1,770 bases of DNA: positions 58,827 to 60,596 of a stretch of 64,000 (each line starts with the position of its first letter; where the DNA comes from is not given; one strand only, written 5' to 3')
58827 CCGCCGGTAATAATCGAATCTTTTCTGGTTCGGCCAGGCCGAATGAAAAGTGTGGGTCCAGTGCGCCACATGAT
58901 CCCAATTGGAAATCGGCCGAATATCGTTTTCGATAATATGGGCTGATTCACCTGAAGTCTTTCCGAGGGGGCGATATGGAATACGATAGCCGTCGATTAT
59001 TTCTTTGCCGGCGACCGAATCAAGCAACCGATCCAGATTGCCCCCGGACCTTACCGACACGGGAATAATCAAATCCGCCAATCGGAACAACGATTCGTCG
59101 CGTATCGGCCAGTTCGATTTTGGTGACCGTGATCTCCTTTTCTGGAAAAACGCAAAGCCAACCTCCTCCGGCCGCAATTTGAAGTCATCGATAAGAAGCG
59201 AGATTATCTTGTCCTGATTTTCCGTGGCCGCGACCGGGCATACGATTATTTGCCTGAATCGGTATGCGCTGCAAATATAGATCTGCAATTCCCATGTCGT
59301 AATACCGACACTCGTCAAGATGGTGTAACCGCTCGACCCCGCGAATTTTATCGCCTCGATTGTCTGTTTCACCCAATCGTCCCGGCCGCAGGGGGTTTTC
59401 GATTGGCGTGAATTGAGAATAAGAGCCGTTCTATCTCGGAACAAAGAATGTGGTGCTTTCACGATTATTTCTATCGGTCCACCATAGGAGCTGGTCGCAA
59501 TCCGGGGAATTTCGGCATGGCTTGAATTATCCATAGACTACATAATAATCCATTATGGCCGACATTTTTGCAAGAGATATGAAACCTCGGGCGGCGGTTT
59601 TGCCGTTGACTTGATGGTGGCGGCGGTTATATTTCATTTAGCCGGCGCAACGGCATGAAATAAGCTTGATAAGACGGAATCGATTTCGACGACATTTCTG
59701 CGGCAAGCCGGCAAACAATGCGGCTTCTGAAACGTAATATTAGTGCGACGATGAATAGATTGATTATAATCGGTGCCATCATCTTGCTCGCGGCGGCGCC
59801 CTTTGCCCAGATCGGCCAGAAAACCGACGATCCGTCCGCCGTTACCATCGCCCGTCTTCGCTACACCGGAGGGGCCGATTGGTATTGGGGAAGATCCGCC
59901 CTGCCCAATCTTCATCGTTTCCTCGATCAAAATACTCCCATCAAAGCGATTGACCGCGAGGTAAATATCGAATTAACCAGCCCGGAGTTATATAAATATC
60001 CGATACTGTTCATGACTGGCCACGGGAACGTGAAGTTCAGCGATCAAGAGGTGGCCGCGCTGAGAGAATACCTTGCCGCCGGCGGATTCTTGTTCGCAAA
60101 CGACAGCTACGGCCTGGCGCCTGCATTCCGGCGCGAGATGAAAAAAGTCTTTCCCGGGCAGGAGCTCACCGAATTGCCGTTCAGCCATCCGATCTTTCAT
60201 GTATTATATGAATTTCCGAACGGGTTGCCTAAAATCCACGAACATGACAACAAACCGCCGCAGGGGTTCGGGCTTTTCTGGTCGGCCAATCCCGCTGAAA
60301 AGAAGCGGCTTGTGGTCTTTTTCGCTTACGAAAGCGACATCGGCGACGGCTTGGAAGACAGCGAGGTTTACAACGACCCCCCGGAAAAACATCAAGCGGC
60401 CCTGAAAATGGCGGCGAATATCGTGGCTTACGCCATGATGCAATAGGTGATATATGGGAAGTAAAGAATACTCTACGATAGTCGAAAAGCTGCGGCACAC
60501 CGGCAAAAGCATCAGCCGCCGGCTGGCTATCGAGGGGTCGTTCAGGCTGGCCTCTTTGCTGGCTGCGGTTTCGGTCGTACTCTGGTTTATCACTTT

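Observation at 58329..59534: Stand-alone fusion of a DprA/SLOG-like domain with an AbiGi-like domain: candidate single-gene nucleotide-sensing conflict (defence) system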

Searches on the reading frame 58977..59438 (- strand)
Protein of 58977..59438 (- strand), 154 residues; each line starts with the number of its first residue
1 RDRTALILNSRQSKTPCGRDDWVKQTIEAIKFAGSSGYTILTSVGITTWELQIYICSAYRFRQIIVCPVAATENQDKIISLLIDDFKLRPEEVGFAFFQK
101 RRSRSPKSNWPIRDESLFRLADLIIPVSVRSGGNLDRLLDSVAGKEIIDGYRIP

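Call 56: find_homologous_proteins(query=A4, max_evalue=0.01)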
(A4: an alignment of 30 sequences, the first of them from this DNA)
Query A4 (30 sequences) (154 aa, profile of the alignment): 2 proteins with E <= 0.01 among 3940 candidates.
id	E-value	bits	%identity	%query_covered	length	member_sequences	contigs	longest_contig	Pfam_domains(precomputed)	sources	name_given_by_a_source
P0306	6.3e-44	168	42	98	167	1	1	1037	-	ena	-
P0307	2.3e-22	98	46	46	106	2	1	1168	-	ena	-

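Call 77: search_solved_structures(query=A4, max_evalue=10, show_alignments=4)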
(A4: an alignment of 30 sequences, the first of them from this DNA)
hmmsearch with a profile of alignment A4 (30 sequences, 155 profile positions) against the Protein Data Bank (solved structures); distinct sequences matched with E-value up to 10: 2.
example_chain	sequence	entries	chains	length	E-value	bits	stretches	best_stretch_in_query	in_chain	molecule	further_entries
8g0n_A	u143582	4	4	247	0.61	13.3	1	19-83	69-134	Fluorophosphonate-binding serine hydrolase I | Alpha/beta fold hydrolase | Serine aminopeptidase S33 domain-containing protein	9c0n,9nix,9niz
3qqc_D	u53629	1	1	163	0.98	12.6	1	111-146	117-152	Transcription antitermination protein nusG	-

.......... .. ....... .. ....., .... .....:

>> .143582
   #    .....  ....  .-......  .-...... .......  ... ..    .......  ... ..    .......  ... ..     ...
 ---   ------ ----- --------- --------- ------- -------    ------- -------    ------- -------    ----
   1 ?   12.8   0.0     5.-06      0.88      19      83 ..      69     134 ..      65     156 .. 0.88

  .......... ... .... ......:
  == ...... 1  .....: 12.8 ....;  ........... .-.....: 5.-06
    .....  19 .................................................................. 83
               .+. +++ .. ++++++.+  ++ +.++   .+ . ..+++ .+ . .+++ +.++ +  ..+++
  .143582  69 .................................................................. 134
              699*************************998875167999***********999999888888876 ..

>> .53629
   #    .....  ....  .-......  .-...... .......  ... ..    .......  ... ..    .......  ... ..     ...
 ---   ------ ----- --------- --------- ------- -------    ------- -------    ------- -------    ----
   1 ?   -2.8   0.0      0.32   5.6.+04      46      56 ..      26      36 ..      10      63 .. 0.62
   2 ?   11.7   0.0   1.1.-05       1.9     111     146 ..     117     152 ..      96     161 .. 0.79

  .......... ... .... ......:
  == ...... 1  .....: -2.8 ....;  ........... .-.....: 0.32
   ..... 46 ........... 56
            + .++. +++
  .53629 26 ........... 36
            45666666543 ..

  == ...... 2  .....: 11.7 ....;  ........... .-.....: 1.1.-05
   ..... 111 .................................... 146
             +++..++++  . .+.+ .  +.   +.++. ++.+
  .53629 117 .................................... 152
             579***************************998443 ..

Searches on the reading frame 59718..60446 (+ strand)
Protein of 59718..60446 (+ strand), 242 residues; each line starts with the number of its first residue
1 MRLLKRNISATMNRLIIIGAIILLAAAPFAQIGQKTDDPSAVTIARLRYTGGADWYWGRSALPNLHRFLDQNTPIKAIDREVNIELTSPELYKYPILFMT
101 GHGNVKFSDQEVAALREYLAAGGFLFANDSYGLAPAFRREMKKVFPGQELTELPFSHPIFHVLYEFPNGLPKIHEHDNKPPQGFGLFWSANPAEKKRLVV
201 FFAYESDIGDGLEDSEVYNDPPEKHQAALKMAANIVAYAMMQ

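Call 3: search_protein_families(library=pfam, proteins=[window:59718-60446:+], max_evalue=10)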
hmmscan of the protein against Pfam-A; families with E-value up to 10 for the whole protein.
window:59718-60446:+ (242 aa): 3 families
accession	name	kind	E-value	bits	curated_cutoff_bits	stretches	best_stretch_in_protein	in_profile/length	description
PF13709.12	DUF4159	-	5e-63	212.7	25.9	1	43-240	1-202/202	Domain of unknown function (DUF4159)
PF14794.11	DUF4479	-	0.12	12.7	25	1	99-124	39-64/71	Domain of unknown function (DUF4479)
PF23355.1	IFT52_GIFT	-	0.2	11.2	27.2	1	85-126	37-77/246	IFT52 GIFT domain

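Call 79: find_related_loci(query=window:59718-60443:+, collection=genome_contigs, flank=6000)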
Query window:59718-60443:+ (242 aa) in genome_contigs; peptide patterns used: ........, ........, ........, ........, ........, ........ (x = any residue, [..] = any of these).
600 stretches matched a pattern (row limit reached: there are more); 578 encode a relative of the query (tblastn E <= 1e-3); the best 80 are kept; 80 distinct loci.
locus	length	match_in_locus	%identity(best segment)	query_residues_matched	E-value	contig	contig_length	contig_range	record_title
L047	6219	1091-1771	70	11-242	3e-112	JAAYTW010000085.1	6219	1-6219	MAG: Candidatus Zixiibacteriota bacterium isolate AS27yjCOA_100 37764_AS27, whole genome shotgun sequence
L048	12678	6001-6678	68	12-242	7e-107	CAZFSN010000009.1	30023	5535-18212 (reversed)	MAG TPA_asm: uncultured Ignavibacteria bacterium isolate binchicken_co129_624 genome assembly, contig: NODE_4027_length_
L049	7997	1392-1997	67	35-242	4e-95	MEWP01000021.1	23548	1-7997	MAG: candidate division Zixibacteria bacterium RBG_16_53_22 RBG_16_scaffold_1359, whole genome shotgun sequence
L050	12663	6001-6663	63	20-242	2e-94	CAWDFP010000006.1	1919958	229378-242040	MAG: uncultured candidate division Zixibacteria bacterium isolate MFD05942.bin.2.45 genome assembly, contig: contig_2185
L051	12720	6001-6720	50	7-242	7e-81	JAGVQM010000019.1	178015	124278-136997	MAG: Candidatus Zixiibacteriota bacterium isolate DeMMO3_3 c_000000022943, whole genome shotgun sequence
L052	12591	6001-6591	58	40-242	1e-79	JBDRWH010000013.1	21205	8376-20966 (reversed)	MAG: candidate division WOR-3 bacterium isolate JZ-4_201808_bins_67 JZ-4_201808_bins_67_scaffold_13, whole genome shotgu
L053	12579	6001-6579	56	44-242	2e-78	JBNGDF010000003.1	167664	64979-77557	MAG: Fidelibacterota bacterium isolate E05-020 bin82.fa-3, whole genome shotgun sequence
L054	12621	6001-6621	54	30-242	7e-77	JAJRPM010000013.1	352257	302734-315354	MAG: Candidatus Zixiibacteriota bacterium isolate Dive100_bin1.56 k141_863891, whole genome shotgun sequence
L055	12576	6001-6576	57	43-240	9e-77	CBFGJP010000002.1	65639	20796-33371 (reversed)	MAG: candidate division WOR-3 bacterium isolate QZM1.Bin.155.optimized.1 genome assembly, contig: NODE_2_length_65639_co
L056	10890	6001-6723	49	13-241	5e-76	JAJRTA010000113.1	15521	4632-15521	MAG: Candidatus Zixiibacteriota bacterium isolate Dive96_bin1.186 k141_2304136, whole genome shotgun sequence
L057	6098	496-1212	50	1-242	7e-75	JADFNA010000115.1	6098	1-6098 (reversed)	MAG: Candidatus Zixiibacteriota bacterium isolate B60T1B5 B60T1B5_NODE21127, whole genome shotgun sequence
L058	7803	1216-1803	54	41-242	6e-75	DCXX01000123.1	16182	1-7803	MAG TPA_asm: Candidatus Marinimicrobia bacterium UBA2125 UBA2125_contig_660, whole genome shotgun sequence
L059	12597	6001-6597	54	38-242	2e-74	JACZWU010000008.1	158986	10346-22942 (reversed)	MAG: Candidatus Zixiibacteriota bacterium isolate B21T1B10 B21T1B10_NODE21, whole genome shotgun sequence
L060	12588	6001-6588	53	41-242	4e-74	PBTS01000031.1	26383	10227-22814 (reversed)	MAG: Candidatus Neomarinimicrobiota bacterium isolate NP55 48660, whole genome shotgun sequence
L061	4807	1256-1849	53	38-241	4e-74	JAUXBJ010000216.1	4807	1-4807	MAG: bacterium isolate CSMAG_2796 CSMAG_2796_k117_1146243_length_4807_cov_28.1203, whole genome shotgun sequence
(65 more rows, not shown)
